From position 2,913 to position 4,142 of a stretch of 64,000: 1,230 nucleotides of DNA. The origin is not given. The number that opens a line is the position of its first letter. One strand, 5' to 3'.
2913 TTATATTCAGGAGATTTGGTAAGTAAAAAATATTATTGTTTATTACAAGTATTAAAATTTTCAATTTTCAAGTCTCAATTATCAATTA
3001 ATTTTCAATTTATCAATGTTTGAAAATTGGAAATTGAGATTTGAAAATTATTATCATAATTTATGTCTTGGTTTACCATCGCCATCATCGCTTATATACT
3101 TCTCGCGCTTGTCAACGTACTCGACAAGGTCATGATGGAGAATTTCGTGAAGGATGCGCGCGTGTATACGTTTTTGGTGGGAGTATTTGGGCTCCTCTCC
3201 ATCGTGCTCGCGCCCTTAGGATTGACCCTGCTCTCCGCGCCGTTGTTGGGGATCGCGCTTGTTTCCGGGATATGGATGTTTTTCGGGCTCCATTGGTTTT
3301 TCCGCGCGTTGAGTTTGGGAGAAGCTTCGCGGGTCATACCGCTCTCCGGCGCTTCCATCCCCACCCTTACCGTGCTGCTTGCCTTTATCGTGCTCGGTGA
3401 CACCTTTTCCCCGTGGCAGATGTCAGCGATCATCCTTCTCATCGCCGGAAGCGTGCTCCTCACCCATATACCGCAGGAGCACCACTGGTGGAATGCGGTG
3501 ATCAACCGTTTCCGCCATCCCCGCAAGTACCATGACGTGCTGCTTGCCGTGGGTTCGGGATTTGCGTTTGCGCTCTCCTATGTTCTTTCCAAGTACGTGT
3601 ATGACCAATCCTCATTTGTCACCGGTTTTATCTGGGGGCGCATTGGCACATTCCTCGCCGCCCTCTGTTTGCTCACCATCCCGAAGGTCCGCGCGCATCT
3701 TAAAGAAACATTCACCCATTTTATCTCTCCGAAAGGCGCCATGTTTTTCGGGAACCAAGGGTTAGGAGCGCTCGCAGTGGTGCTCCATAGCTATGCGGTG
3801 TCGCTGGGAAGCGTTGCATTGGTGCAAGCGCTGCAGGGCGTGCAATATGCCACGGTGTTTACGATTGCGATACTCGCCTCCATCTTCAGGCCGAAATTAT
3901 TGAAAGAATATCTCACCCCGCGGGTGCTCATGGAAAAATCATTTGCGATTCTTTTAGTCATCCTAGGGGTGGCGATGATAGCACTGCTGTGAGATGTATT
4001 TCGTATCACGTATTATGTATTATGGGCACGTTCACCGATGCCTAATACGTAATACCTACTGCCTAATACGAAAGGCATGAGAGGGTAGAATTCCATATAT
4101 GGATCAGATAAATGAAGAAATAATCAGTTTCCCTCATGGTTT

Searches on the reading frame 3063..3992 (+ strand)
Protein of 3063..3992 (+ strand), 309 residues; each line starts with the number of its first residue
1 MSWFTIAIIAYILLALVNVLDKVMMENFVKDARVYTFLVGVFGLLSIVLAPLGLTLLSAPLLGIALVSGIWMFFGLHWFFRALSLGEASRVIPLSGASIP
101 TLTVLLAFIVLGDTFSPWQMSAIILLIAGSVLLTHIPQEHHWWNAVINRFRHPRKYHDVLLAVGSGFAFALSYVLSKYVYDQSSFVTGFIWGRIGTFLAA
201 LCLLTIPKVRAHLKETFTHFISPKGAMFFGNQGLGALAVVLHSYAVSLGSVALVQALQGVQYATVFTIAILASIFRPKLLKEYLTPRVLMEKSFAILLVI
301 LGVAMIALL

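Call 72: find_encoding_contigs(protein=window:3063-3992:+, flank=10000, max_places=2)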
Protein window:3063-3992:+ (309 aa): 2 contigs read that carry it; 1 place shown.
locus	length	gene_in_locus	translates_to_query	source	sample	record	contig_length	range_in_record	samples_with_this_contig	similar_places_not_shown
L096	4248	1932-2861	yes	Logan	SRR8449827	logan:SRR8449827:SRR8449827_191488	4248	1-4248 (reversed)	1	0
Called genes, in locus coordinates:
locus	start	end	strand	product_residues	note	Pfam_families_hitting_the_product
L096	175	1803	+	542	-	-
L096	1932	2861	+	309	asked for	PF00892:EamA (weak)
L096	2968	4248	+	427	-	?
